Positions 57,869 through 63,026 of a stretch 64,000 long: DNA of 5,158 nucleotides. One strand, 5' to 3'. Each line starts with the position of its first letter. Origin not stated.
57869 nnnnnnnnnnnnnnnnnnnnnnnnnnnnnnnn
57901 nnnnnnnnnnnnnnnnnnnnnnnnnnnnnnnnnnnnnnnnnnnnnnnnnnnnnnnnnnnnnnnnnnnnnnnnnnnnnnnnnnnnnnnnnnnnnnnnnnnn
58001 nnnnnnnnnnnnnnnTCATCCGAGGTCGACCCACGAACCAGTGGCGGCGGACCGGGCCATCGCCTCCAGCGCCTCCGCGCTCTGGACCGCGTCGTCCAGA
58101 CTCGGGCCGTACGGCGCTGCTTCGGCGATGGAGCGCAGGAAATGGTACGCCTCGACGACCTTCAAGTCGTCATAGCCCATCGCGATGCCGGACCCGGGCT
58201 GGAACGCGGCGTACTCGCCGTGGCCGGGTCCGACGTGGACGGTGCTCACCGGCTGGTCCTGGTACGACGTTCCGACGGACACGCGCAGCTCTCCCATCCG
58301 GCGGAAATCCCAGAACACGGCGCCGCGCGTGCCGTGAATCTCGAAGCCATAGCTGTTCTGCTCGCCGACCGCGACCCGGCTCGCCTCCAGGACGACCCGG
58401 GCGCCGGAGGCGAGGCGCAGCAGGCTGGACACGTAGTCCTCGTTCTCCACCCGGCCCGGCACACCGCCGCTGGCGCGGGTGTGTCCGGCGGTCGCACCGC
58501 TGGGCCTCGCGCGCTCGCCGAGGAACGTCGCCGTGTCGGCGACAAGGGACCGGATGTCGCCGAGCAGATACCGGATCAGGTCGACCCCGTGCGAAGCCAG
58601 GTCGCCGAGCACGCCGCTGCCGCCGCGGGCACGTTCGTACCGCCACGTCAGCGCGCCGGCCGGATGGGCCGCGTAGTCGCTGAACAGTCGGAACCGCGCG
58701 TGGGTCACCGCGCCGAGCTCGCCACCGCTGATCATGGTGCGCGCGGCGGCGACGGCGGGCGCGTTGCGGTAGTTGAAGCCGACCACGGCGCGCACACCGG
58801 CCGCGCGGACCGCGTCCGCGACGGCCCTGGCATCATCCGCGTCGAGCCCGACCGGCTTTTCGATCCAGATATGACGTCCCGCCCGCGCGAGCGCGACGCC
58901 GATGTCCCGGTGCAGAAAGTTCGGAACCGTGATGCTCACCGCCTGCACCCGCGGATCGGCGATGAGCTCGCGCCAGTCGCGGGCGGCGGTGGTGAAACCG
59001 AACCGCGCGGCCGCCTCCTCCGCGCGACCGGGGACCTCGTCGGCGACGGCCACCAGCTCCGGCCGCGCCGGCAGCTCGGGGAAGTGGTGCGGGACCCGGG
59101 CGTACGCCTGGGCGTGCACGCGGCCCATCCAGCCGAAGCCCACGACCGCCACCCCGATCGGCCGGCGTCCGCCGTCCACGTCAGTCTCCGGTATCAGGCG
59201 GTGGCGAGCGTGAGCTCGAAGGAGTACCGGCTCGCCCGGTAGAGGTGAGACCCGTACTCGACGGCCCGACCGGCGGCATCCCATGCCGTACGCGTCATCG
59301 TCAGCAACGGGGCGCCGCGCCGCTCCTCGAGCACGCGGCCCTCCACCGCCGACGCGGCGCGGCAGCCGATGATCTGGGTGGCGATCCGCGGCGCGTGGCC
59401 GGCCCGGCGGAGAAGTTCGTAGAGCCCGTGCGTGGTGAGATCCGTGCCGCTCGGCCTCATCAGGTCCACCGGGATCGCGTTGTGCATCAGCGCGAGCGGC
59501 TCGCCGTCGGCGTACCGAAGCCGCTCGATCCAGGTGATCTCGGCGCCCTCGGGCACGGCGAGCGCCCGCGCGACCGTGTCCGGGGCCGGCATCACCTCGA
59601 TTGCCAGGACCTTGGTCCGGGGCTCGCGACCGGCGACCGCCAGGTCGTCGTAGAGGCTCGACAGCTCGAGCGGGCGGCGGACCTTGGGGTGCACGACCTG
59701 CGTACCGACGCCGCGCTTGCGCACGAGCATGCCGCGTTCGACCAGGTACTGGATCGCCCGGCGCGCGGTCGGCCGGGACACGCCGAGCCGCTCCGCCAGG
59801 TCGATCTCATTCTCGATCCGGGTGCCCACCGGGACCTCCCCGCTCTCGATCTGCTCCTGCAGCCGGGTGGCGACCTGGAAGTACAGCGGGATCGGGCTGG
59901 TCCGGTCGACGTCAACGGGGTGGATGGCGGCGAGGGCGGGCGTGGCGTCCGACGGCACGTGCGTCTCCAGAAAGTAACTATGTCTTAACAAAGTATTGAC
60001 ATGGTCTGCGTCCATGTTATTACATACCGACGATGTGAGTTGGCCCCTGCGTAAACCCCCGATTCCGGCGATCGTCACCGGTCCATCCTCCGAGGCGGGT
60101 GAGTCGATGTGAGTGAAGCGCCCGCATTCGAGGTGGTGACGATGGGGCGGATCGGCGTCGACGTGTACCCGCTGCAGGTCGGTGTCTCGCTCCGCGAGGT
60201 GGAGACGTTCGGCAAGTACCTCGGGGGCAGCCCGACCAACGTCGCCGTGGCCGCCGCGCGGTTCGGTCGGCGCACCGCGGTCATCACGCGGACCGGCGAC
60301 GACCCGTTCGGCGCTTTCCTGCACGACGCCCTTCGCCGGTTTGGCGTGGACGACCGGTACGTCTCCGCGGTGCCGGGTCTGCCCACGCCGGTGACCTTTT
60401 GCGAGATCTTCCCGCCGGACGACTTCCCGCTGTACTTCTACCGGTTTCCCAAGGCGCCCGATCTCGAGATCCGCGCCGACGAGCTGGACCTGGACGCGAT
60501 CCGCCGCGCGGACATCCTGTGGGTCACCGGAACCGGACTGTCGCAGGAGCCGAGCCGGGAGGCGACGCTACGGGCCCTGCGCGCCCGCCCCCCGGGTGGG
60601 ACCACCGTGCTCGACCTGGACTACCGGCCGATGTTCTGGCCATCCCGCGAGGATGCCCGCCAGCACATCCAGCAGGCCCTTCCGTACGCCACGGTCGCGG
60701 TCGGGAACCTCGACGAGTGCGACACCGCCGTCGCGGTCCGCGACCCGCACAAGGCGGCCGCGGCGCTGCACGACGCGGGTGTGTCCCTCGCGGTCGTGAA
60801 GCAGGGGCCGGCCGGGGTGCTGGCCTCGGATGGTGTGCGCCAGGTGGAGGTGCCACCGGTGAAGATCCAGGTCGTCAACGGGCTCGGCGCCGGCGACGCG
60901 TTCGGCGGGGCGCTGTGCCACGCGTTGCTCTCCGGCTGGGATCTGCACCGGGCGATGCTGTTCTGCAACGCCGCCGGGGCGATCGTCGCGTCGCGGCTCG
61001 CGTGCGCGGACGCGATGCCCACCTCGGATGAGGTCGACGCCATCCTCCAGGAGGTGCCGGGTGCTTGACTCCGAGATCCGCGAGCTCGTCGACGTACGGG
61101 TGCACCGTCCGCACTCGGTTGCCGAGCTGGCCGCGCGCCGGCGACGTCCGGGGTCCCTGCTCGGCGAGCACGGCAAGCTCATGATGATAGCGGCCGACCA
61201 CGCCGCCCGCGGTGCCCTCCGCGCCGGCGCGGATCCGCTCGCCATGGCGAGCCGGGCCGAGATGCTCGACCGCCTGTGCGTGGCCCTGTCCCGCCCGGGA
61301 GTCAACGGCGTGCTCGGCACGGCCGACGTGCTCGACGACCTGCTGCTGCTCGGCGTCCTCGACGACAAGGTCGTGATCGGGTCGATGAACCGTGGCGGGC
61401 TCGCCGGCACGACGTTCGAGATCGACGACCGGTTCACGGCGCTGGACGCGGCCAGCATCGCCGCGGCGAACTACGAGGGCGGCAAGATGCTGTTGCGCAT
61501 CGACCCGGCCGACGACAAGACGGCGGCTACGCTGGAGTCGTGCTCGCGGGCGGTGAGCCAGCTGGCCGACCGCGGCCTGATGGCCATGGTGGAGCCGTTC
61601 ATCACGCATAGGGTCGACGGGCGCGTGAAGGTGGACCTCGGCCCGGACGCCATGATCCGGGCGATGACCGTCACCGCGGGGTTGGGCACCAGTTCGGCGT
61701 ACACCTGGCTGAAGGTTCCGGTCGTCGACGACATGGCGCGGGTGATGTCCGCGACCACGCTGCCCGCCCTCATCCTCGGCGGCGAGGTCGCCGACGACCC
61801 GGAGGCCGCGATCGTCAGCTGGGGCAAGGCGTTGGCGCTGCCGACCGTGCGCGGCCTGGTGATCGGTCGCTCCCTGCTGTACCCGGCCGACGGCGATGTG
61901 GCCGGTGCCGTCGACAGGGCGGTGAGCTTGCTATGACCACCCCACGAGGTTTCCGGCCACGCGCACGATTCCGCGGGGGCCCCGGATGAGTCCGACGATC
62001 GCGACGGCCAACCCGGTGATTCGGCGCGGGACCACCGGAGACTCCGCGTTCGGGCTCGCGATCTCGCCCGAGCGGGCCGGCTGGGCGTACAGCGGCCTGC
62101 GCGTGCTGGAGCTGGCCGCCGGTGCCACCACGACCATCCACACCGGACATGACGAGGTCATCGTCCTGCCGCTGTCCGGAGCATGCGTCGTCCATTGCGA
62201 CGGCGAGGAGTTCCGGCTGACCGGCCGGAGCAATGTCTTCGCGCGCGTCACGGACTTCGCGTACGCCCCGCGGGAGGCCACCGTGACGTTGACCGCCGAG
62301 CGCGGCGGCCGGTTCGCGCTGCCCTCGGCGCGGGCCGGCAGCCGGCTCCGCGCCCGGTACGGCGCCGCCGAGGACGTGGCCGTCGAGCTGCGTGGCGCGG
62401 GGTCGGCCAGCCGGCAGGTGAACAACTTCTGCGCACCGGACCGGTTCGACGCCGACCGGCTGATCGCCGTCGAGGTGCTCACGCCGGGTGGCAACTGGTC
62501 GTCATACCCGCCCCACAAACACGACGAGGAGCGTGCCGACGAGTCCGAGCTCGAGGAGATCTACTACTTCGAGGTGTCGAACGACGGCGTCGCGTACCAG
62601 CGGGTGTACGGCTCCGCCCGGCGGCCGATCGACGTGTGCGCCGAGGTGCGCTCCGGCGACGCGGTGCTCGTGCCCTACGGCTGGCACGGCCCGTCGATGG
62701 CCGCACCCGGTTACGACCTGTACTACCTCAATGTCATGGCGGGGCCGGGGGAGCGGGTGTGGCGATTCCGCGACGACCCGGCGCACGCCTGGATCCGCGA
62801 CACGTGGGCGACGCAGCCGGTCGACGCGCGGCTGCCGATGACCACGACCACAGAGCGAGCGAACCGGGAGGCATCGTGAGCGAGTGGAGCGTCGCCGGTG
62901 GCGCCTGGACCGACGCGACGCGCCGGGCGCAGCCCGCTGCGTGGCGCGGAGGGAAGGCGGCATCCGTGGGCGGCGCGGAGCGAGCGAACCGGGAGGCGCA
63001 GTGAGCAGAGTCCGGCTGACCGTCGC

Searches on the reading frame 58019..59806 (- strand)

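Call 59: search_protein_families(library=pfam, proteins=[window:58019-59806:-], max_evalue=0.00001)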
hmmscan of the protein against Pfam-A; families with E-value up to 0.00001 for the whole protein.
window:58019-59806:- (596 aa): 3 families
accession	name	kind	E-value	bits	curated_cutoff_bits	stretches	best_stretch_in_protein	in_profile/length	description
PF22725.1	GFO_IDH_MocA_C3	-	3e-27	95.5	27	1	353-497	2-123/124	GFO/IDH/MocA C-terminal domain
PF01408.29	GFO_IDH_MocA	-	7.2e-25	88.4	24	1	217-344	1-120/120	Oxidoreductase family, NAD-binding Rossmann fold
PF02894.22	GFO_IDH_MocA_C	-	1.6e-22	80.8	22.9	1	357-595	2-218/218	Oxidoreductase family, C-terminal alpha/beta domain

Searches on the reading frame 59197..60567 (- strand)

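Call 59: search_protein_families(library=pfam, proteins=[window:59197-60567:-], max_evalue=0.00001)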
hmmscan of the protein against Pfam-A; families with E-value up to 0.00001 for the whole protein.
window:59197-60567:- (457 aa): 3 families
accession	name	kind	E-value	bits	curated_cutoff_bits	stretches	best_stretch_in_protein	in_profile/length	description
PF07702.18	UTRA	-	1.1e-35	122.9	23.8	1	312-448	2-140/141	UTRA domain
PF00392.27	GntR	-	1.1e-13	51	27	1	229-291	2-64/64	Bacterial regulatory proteins, gntR family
PF12802.13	MarR_2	-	9.1e-06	26.2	27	0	256-285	25-54/61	MarR family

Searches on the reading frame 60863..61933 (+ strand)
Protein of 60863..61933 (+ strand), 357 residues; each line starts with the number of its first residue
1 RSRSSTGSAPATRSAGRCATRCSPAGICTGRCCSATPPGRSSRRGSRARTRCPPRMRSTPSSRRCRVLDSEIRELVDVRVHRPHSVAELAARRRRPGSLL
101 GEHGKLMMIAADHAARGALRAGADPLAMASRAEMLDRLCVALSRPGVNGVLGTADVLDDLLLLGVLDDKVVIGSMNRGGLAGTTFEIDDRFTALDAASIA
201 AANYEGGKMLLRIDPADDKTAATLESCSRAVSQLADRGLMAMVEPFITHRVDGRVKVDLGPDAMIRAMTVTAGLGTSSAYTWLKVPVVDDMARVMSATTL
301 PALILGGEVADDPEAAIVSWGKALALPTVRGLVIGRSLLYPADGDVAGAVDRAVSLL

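Call 59: search_protein_families(library=pfam, proteins=[window:60863-61933:+], max_evalue=0.00001)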
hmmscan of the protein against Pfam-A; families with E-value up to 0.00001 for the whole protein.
window:60863-61933:+ (357 aa): 1 family
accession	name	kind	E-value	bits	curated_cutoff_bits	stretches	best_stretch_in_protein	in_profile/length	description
PF22649.2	Cgl0159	-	1.2e-118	395.4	27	1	104-354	1-251/251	Cgl0159-like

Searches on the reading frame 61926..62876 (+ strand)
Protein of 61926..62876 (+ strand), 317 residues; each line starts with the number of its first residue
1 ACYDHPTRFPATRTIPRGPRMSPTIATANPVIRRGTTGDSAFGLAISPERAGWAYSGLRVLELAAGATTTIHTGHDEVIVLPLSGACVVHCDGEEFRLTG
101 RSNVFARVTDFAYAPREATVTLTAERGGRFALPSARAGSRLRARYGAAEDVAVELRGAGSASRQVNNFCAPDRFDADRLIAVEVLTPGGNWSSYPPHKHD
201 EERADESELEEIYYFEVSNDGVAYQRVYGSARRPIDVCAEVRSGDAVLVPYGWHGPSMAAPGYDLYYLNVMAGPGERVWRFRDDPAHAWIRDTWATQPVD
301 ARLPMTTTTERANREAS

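Call 59: search_protein_families(library=pfam, proteins=[window:61926-62876:+], max_evalue=0.00001)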
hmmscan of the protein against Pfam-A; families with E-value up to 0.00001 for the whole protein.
window:61926-62876:+ (317 aa): 1 family
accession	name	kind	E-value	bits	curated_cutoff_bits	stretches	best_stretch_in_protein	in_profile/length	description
PF04962.18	KduI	-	5.4e-88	295.2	23.9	1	41-290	13-262/262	KduI/IolB family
